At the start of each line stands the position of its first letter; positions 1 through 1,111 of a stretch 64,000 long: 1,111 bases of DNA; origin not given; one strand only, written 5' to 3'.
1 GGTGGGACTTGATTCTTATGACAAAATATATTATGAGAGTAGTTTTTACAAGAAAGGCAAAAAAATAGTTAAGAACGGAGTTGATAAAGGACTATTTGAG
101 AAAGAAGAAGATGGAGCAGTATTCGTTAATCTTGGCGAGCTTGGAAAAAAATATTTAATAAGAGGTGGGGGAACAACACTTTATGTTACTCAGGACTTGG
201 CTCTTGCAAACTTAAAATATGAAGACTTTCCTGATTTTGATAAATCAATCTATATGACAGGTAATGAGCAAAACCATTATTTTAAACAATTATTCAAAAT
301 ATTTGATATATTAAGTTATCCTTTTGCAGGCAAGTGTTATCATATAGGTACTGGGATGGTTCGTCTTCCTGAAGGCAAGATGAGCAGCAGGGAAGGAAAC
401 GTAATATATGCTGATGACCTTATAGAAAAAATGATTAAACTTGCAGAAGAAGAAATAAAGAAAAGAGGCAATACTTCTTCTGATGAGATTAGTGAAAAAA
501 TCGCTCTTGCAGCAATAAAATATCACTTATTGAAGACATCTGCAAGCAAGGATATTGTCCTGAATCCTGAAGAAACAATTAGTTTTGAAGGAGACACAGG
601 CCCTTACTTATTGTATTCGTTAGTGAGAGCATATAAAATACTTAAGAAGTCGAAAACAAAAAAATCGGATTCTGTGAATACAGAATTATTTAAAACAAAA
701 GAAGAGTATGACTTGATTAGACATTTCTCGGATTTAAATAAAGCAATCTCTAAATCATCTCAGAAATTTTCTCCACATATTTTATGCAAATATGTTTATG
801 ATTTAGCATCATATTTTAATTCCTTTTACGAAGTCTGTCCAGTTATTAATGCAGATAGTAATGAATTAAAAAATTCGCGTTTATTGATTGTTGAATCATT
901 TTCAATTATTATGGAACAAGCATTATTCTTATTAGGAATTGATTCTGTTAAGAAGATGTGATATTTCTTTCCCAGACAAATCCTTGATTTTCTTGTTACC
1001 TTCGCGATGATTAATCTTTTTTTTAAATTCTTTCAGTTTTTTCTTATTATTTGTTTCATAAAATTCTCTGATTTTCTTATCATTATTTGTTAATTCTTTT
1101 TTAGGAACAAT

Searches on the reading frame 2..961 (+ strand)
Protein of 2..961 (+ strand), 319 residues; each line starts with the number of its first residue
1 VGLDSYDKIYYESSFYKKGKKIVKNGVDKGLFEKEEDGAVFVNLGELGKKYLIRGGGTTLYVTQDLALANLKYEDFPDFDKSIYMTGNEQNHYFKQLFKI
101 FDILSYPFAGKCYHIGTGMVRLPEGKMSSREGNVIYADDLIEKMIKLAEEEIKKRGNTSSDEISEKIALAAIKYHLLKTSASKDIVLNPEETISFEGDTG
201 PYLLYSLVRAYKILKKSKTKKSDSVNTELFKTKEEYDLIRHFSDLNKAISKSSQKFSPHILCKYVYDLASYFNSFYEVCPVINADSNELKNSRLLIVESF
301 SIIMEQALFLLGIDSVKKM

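Call 33: search_protein_families(library=pfam, proteins=[window:2-961:+], max_evalue=0.001)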
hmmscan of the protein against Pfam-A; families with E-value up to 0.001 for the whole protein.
window:2-961:+ (319 aa): 2 families
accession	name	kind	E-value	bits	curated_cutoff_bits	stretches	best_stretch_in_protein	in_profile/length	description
PF05746.21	DALR_1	-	8.4e-30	103.7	22.3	1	203-319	1-117/117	DALR anticodon binding domain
PF00750.26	tRNA-synt_1d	-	1.3e-19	70.8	23.3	1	14-184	164-344/349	tRNA synthetases class I (R), catalytic domain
